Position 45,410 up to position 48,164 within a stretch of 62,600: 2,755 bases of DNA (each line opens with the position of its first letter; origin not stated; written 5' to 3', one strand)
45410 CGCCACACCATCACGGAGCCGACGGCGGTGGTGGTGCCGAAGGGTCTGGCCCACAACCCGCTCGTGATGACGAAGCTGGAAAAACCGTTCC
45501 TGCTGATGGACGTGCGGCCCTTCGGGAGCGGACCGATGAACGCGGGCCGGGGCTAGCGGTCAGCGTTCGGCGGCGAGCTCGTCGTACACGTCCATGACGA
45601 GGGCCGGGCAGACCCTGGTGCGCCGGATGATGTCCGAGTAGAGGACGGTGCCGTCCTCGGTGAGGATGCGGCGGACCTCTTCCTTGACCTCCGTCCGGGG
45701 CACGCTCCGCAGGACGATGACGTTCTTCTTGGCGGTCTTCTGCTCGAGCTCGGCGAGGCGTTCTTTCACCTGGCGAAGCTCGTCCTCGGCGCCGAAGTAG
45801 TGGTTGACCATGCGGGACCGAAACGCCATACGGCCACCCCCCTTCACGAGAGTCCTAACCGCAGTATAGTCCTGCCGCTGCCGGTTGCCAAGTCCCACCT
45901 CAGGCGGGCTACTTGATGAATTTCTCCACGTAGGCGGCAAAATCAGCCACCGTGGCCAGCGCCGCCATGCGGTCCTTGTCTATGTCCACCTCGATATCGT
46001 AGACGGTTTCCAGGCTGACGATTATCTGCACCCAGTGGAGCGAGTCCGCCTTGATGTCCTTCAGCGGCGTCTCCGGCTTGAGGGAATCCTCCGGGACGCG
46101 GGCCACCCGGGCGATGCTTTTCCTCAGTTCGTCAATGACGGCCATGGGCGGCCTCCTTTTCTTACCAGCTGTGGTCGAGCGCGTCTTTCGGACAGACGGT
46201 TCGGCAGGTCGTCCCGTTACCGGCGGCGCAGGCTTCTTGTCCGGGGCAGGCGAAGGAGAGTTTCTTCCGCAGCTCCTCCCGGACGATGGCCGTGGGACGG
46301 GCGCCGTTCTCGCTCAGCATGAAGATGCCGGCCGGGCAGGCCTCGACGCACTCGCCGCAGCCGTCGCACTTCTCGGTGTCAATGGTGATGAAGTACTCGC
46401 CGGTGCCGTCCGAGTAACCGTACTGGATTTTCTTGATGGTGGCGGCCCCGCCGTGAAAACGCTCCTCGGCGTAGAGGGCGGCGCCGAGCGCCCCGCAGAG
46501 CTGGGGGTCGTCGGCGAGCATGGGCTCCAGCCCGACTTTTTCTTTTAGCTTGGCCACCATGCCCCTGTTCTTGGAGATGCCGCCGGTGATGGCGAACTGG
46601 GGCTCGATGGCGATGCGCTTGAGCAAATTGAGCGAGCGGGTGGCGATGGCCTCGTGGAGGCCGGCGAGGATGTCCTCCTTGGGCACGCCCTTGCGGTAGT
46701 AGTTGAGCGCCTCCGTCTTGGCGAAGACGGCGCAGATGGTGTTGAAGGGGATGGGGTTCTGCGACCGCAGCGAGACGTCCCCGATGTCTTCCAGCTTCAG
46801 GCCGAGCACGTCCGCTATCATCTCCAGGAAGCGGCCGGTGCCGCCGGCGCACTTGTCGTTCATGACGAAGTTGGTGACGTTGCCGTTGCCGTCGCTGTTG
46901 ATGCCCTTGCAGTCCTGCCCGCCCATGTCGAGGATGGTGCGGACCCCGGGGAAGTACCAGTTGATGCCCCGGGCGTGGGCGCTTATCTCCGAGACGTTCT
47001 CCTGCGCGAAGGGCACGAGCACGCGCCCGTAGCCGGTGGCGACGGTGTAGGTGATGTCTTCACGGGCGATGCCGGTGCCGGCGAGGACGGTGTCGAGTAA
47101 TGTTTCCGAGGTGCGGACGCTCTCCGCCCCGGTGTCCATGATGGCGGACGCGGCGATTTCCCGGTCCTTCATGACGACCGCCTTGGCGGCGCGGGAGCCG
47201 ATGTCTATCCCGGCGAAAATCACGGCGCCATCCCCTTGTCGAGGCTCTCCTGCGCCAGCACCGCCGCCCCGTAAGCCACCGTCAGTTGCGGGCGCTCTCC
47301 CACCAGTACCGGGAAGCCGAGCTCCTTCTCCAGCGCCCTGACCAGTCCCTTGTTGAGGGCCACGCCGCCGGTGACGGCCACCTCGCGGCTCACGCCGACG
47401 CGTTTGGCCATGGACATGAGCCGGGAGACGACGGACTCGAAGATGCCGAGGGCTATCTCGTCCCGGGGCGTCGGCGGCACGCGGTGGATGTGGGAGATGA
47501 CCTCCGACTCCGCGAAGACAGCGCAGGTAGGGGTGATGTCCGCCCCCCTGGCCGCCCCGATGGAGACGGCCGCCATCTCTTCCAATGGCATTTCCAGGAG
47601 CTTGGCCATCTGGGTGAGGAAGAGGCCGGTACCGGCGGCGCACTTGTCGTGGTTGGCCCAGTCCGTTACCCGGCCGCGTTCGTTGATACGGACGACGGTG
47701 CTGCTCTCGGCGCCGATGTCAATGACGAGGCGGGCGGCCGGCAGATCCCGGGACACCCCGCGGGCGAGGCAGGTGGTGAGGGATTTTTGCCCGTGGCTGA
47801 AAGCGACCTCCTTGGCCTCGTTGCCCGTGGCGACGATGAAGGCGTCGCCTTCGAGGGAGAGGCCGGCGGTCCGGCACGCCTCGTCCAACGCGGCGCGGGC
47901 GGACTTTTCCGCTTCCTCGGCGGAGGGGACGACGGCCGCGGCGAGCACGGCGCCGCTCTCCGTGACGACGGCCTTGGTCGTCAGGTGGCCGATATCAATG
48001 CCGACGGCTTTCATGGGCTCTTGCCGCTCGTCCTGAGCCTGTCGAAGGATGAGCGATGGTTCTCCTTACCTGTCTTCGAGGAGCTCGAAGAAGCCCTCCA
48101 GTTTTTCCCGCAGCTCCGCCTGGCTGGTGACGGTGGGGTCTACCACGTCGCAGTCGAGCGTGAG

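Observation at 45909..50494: BCR / 2-hydroxyacyl-CoA-dehydratase-type radical enzyme operon that ends in an acyl-carrier protein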

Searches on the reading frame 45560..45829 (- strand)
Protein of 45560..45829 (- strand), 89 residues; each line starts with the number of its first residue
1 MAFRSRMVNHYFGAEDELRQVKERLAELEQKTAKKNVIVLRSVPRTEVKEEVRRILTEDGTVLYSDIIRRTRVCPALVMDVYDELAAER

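Call 5: search_protein_families(library=pfam, proteins=[window:45560-45829:-], max_evalue=0.01)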
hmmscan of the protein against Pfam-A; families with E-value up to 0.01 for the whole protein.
window:45560-45829:- (89 aa): 0 families

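Call 6: search_protein_families(library=ncbifam, proteins=[window:45560-45829:-], max_evalue=0.01)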
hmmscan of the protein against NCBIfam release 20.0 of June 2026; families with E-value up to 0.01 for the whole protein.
window:45560-45829:- (89 aa): 0 families

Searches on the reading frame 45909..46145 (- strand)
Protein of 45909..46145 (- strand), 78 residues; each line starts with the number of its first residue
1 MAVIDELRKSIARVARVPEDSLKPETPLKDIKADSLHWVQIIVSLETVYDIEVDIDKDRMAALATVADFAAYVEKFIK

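Call 5: search_protein_families(library=pfam, proteins=[window:45909-46145:-], max_evalue=0.01)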
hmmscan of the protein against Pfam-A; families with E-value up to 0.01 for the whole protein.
window:45909-46145:- (78 aa): 1 family
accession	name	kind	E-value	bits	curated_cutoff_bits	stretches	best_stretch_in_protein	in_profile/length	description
PF00550.31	PP-binding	-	8.1e-11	42.5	20.8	1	5-73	1-67/67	Phosphopantetheine attachment site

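Call 6: search_protein_families(library=ncbifam, proteins=[window:45909-46145:-], max_evalue=0.01)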
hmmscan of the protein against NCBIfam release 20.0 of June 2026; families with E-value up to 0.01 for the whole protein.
window:45909-46145:- (78 aa): 11 families
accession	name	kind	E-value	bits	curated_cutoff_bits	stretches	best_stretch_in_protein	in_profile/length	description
NF002150.0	PRK00982.1-4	subfamily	5.2e-11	42.6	66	1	2-75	5-77/80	acyl carrier protein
NF002148.0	PRK00982.1-2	subfamily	3.9e-09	36.2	71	1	2-75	4-76/79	acyl carrier protein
NF006031.0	PRK08172.1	equivalog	4.6e-08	33.6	76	1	5-76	7-77/82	acyl carrier protein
TIGR00517.1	acyl_carrier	equivalog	5e-08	32.7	70.45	1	2-75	3-75/77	acyl carrier protein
NF040636.1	AcpM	exception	5.6e-07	29.5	146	1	6-76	9-78/93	meromycolate extension acyl carrier protein AcpM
NF002147.0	PRK00982.1-1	equivalog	6.7e-07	29.1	84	1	3-75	8-79/83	acyl carrier protein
NF002151.0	PRK00982.1-5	equivalog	4.7e-05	23.4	92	1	7-75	8-75/78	acyl carrier protein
NF002149.0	PRK00982.1-3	equivalog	4.9e-05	23.2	106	1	5-74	6-74/78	acyl carrier protein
NF058660.1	cispen_ACP_AmcB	equivalog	0.00017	21.7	80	1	16-76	17-78/80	cispentacin biosynthesis acyl carrier protein AmcB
NF005798.0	PRK07639.1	equivalog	0.0016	18.9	100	1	29-75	34-80/91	petrobactin biosynthesis protein AsbD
NF005079.0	PRK06508.1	equivalog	0.002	18.5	83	1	3-57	4-59/93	acyl carrier protein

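Call 45: find_homologous_proteins(query=window:45909-46145:-, max_evalue=0.00001)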
Query window:45909-46145:- (78 aa): 117 proteins with E <= 0.00001 among 117 candidates.
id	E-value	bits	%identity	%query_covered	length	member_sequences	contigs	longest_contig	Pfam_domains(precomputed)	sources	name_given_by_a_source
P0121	7.0e-41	154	100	100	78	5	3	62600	PF00550.32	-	-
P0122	2.2e-38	146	96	100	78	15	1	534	PF00550.32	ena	-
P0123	3.8e-37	142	87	100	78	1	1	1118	PF00550.32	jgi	jgi:acyl carrier protein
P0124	8.8e-36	138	88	100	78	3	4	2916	PF00550.32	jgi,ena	jgi:acyl carrier protein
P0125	2.0e-35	137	90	100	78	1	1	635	PF00550.32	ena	-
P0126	1.2e-33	131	82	100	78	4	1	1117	PF00550.32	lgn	-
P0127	3.9e-31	124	78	100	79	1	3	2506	PF00550.32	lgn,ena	-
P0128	8.4e-31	122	76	100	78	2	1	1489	PF00550.32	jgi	jgi:acyl carrier protein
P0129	6.1e-29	117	73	100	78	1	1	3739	PF00550.32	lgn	-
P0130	3.7e-28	114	70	99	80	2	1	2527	PF00550.32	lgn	-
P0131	1.3e-27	112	71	100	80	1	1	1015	PF00550.32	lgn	-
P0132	1.3e-26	109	71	100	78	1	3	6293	PF00550.32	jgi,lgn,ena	-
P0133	2.0e-26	109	69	100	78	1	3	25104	PF00550.32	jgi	-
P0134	2.0e-26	109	68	100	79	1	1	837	PF00550.32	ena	-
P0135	1.0e-25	106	67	100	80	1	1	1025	PF00550.32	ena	-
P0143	1.1e-24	103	65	100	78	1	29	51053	PF00550.32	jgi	jgi:acyl carrier protein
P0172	3.2e-18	83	55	97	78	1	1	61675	PF00550.32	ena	-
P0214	1.3e-15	74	52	96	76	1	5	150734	PF00550.32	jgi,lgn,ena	-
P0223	4.5e-15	73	49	96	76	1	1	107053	PF00550.32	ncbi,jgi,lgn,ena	ncbi:MAG: phosphopantetheine-binding protein [Dehalococcoidia bacterium]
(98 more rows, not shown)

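Call 46: find_encoding_contigs(protein=P0214, flank=7000, max_places=1)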
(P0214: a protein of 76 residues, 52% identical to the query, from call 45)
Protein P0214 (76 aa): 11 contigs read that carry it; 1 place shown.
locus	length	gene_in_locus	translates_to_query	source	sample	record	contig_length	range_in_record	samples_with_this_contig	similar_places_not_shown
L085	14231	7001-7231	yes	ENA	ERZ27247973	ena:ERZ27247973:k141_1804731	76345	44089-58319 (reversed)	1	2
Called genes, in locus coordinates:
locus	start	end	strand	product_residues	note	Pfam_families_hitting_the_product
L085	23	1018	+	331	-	-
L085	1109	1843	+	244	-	-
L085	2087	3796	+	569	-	-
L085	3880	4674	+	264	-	PF01869:BcrAD_BadFG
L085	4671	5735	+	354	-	PF01869:BcrAD_BadFG, PF00037:Fer4 (weak), PF12837:Fer4_6 (weak), PF12838:Fer4_7 (weak)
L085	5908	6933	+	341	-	PF02504:FA_synthesis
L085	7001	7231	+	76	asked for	PF00550:PP-binding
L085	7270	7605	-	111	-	PF13828:DUF4190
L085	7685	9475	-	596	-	PF00656:Peptidase_C14, PF01650:Peptidase_C13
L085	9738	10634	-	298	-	-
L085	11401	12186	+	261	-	PF01925:TauE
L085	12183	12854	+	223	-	PF03167:UDG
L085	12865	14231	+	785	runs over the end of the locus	PF17854:FtsK_alpha, PF01580:FtsK_SpoIIIE, PF09397:FtsK_gamma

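Call 47: find_encoding_contigs(protein=P0223, flank=7000, max_places=1)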
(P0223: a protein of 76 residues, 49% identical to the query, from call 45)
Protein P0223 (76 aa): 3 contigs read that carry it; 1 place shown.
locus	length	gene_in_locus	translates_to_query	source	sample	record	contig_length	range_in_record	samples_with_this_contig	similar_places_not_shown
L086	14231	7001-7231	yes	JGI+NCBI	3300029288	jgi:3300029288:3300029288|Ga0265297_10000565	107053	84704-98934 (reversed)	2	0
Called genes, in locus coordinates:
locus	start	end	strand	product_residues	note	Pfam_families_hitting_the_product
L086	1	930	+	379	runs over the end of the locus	PF06050:HGD-D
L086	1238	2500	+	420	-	PF06050:HGD-D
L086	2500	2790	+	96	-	PF00335:Tetraspanin (weak)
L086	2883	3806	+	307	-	PF01396:Zn_ribbon_Top1, PF13408:Zn_ribbon_recom (faint)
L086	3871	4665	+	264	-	PF01869:BcrAD_BadFG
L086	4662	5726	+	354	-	PF01869:BcrAD_BadFG, PF00037:Fer4 (weak), PF12837:Fer4_6 (weak)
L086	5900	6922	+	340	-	PF02504:FA_synthesis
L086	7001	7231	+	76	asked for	PF00550:PP-binding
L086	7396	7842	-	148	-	-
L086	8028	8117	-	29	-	-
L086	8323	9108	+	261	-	PF01925:TauE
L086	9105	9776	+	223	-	PF03167:UDG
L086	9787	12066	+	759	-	PF17854:FtsK_alpha, PF01580:FtsK_SpoIIIE, PF09397:FtsK_gamma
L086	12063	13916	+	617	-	PF01039:Carboxyl_trans, PF03255:ACCA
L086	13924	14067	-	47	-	-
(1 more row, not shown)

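Call 48: find_encoding_contigs(protein=P0172, flank=7000, max_places=1)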
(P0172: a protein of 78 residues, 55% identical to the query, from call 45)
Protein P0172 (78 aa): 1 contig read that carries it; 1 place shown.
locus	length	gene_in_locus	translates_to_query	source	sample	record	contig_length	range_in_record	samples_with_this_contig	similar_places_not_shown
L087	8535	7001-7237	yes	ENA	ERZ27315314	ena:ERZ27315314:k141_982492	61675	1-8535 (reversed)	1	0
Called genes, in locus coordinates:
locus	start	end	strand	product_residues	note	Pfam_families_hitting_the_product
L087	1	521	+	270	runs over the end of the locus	PF23441:SDR, PF00106:adh_short, PF08659:KR, PF13561:adh_short_C2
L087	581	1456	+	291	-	PF02645:DegV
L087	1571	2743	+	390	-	PF06050:HGD-D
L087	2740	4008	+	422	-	PF06050:HGD-D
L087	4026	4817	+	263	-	PF01869:BcrAD_BadFG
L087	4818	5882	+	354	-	PF01869:BcrAD_BadFG, PF00037:Fer4 (weak), PF12837:Fer4_6 (weak)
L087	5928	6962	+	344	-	PF02504:FA_synthesis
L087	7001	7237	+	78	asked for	PF00550:PP-binding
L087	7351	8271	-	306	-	PF02775:TPP_enzyme_C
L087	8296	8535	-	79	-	?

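Call 49: find_encoding_contigs(protein=P0143, flank=7000, max_places=1)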
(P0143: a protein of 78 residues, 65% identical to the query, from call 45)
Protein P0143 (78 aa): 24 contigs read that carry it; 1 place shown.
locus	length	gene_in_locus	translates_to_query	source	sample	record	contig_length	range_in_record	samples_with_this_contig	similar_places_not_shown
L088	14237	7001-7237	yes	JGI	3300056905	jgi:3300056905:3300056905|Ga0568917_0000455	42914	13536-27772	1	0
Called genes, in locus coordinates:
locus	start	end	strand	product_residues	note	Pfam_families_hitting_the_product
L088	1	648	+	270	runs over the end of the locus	PF00106:adh_short, PF08659:KR, PF13561:adh_short_C2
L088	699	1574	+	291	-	PF02645:DegV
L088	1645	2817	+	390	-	PF06050:HGD-D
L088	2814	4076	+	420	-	PF06050:HGD-D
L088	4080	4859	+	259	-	PF01869:BcrAD_BadFG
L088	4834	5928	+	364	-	PF01869:BcrAD_BadFG, PF00037:Fer4, PF12837:Fer4_6, PF13237:Fer4_10 (faint)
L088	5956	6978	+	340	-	PF02504:FA_synthesis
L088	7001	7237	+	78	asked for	PF00550:PP-binding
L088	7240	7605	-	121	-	PF01648:ACPS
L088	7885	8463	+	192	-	PF13489:Methyltransf_23, PF01209:Ubie_methyltran, PF01728:FtsJ (weak), PF13847:Methyltransf_31, PF08241:Methyltransf_11, PF08242:Methyltransf_12, PF13649:Methyltransf_25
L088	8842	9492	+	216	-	PF01209:Ubie_methyltran, PF08003:Methyltransf_9 (weak), PF13489:Methyltransf_23, PF13847:Methyltransf_31, PF08241:Methyltransf_11, PF08242:Methyltransf_12, PF13649:Methyltransf_25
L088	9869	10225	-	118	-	-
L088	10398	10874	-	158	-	PF00011:HSP20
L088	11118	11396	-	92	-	PF00376:MerR, PF13411:MerR_1, PF13591:MerR_2 (weak)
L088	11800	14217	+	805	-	PF02901:PFL-like, PF01228:Gly_radical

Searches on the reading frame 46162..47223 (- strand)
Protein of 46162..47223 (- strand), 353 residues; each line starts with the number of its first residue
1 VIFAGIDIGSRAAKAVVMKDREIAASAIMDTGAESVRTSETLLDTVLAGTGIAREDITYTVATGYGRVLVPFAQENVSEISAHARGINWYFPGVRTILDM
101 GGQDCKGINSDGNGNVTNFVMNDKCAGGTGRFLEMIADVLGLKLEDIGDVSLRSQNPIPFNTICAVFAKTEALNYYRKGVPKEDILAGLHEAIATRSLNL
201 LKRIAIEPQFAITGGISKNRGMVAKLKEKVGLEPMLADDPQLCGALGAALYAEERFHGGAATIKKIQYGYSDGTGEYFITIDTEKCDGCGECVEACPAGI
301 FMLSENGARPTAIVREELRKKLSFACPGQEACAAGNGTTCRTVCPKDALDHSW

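Call 5: search_protein_families(library=pfam, proteins=[window:46162-47223:-], max_evalue=0.01)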
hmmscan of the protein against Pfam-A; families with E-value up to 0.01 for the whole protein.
window:46162-47223:- (353 aa): 13 families
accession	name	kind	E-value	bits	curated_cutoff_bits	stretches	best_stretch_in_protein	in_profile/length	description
PF01869.26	BcrAD_BadFG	-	1.6e-60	205.4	31.5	1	5-252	2-271/271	BadF/BadG/BcrA/BcrD ATPase family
PF00037.32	Fer4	-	6.1e-10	38.9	21.1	1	279-300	1-22/24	4Fe-4S binding domain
PF12837.12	Fer4_6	-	2.3e-08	34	25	1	278-300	1-23/24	4Fe-4S binding domain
PF13237.11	Fer4_10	-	8.6e-06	26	25.5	1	279-345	2-53/53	4Fe-4S dicluster domain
PF12797.12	Fer4_2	-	9.5e-06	25.7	24.5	1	279-298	3-22/22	4Fe-4S binding domain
PF13187.11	Fer4_9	-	1.3e-05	25.5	27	1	285-348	1-51/52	4Fe-4S dicluster domain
PF12838.12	Fer4_7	-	1.8e-05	25.5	27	1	285-348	1-52/52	4Fe-4S dicluster domain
PF25160.1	LdpA_Fe-S-bd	-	0.00026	21.2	27.6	1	281-300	23-42/49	LdpA Fe-S cluster-binding domain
PF13459.11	Fer4_15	-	0.0008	20.5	22.4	1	279-321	1-42/66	4Fe-4S single cluster domain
PF12800.12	Fer4_4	-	0.0011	19.6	24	1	283-299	1-17/17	4Fe-4S binding domain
PF14697.11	Fer4_21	-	0.0016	19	35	1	277-298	32-53/59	4Fe-4S dicluster domain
PF12798.12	Fer4_3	-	0.0055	17.9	27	0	286-300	1-15/15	4Fe-4S binding domain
PF13484.11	Fer4_16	-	0.0063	17.7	30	0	285-346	1-65/66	4Fe-4S double cluster binding domain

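Call 6: search_protein_families(library=ncbifam, proteins=[window:46162-47223:-], max_evalue=0.01)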
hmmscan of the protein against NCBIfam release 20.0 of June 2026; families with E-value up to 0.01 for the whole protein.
window:46162-47223:- (353 aa): 32 families (the best 25 are shown)
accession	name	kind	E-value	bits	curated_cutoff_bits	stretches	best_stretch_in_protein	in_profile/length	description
TIGR00241.1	CoA_E_activ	domain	1.2e-72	244.4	125.4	1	3-250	2-247/248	acyl-CoA dehydratase activase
TIGR03192.1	benz_CoA_bzdQ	equivalog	1.1e-65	221.9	380.2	1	2-252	33-286/293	benzoyl-CoA reductase, bzd-type, subunit Q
TIGR02259.1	benz_CoA_red_A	equivalog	1.2e-51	175.9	578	1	52-230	226-405/432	benzoyl-CoA reductase subunit A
TIGR02261.1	benz_CoA_red_D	equivalog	1.3e-40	139.3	312.85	1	2-251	2-261/262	benzoyl-CoA reductase subunit D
TIGR03286.1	methan_mark_15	hypoth_equivalog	6.9e-35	120.8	455.75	1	4-252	147-401/404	methanogenesis marker 15 protein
TIGR02936.1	fdxN_nitrog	equivalog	1.8e-07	31.2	80.55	1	274-351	11-89/91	ferredoxin III, nif-specific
NF009842.0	PRK13317.1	equivalog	5.3e-06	26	234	1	147-254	162-274/277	type II pantothenate kinase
NF005506.0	PRK07118.1-5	equivalog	5.8e-06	25.9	388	1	278-349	164-233/279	Fe-S cluster domain-containing protein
NF043039.1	HgcAB_like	equivalog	7e-06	25.9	285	1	270-309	286-325/350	HgcAB-like fusion protein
NF005503.0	PRK07118.1-2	equivalog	9e-06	25.1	252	1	278-349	161-229/292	RnfABCDGE type electron transport complex subunit B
NF041836.1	rnfB_Methano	equivalog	3.3e-05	23.5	445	1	275-349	162-233/265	Rnf electron transport complex subunit RnfB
NF042987.1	OGOR_delta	exception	4.5e-05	23.5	125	1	263-306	10-53/89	2-oxoglutarate ferredoxin oxidoreductase subunit delta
NF006221.0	PRK08348.1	subfamily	6e-05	22.7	124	1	279-352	39-95/136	NADH-plastoquinone oxidoreductase subunit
NF040864.1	HgcB_ferredoxin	equivalog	8e-05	22.4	99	1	280-309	10-39/93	mercury methylation ferredoxin HgcB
NF045766.1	PhenlGlyoxDHPadI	equivalog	8.9e-05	21.4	700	1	279-351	7-74/443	NADH-dependent phenylglyoxylate dehydrogenase subunit beta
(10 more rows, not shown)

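Call 24: search_solved_structures(query=window:46162-47223:-, max_evalue=0.001)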
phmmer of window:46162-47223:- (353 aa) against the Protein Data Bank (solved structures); distinct sequences matched with E-value up to 0.001: 7.
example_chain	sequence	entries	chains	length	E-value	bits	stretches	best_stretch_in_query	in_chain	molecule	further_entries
9gai_D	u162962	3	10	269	3.6e-71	243.6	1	4-260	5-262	3-methylbenzoyl-CoA reductase alpha subunit MbdQ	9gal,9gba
4eht_A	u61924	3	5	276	4.6e-67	230.1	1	3-265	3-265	Activator of 2-hydroxyisocaproyl-CoA dehydratase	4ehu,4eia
1hux_A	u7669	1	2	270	3.1e-58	201.1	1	4-255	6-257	ACTIVATOR OF (R)-2-HYDROXYGLUTARYL-COA DEHYDRATASE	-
7yyl_E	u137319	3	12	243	1.4e-44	156.2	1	2-254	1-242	Putative CoA-substrate-specific enzyme activase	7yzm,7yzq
9gai_C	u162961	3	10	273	4.1e-42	148.1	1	4-254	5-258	3-methylbenzoyl-CoA reductase delta subunit MbdP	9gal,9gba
7bkb_L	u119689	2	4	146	3.9e-06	29.8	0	278-310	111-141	Formylmethanofuran dehydrogenase, subunit G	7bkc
9sfi_U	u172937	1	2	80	0.00065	22.5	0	277-299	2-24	4Fe-4S binding protein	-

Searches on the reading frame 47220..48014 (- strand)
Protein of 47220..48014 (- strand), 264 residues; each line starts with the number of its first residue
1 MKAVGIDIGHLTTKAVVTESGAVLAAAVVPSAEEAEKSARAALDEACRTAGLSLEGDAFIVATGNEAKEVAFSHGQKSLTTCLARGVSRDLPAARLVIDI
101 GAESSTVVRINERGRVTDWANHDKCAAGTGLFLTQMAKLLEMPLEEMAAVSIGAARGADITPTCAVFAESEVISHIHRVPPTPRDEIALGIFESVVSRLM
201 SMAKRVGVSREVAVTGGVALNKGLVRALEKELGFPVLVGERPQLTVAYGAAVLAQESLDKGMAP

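Call 5: search_protein_families(library=pfam, proteins=[window:47220-48014:-], max_evalue=0.01)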
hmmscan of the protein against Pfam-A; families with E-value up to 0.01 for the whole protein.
window:47220-48014:- (264 aa): 6 families
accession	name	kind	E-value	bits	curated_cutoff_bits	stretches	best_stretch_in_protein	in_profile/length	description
PF01869.26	BcrAD_BadFG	-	3.2e-36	125.7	31.5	1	4-254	1-271/271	BadF/BadG/BcrA/BcrD ATPase family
PF06723.19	MreB_Mbl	-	1.1e-07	31.4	27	1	208-256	273-321/327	MreB/Mbl protein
PF14450.12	FtsA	-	0.0001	23.1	31.8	0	4-31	1-28/127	Cell division protein FtsA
PF22521.2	HypF_C_2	-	0.003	17.8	27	1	160-232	140-217/241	Carbamoyltransferase, Kae1-like Domain, second subdomain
PF02782.22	FGGY_C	-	0.0035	17.6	27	1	184-254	120-194/198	FGGY family of carbohydrate kinases, C-terminal domain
PF00814.31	TsaD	-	0.0054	16.9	24.8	1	107-231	118-240/264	tRNA N6-adenosine threonylcarbamoyltransferase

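Call 6: search_protein_families(library=ncbifam, proteins=[window:47220-48014:-], max_evalue=0.01)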
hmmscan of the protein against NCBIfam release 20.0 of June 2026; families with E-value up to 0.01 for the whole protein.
window:47220-48014:- (264 aa): 8 families
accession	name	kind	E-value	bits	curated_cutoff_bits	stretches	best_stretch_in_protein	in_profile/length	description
TIGR00241.1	CoA_E_activ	domain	6.4e-52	176.5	125.4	1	3-253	2-248/248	acyl-CoA dehydratase activase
TIGR03192.1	benz_CoA_bzdQ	equivalog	2.6e-29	102.6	380.2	1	3-254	34-286/293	benzoyl-CoA reductase, bzd-type, subunit Q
TIGR02261.1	benz_CoA_red_D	equivalog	2.6e-29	102.2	312.85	1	5-231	5-234/262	benzoyl-CoA reductase subunit D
TIGR02259.1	benz_CoA_red_A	equivalog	6.3e-27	94.4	578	1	57-230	230-403/432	benzoyl-CoA reductase subunit A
TIGR03286.1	methan_mark_15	hypoth_equivalog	1.6e-15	57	455.75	1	3-255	146-402/404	methanogenesis marker 15 protein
NF010539.0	PRK13927.1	subfamily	3.7e-06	26.1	293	1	209-254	281-326/339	rod shape-determining protein MreB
TIGR00904.1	mreB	subfamily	2.3e-05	23.6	365.75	1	208-254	280-326/334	MreB/Mrl family cell shape determining protein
NF010540.1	PRK13929.1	exception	0.00034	19.8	515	1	208-251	278-321/334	rod-share determining protein MreBH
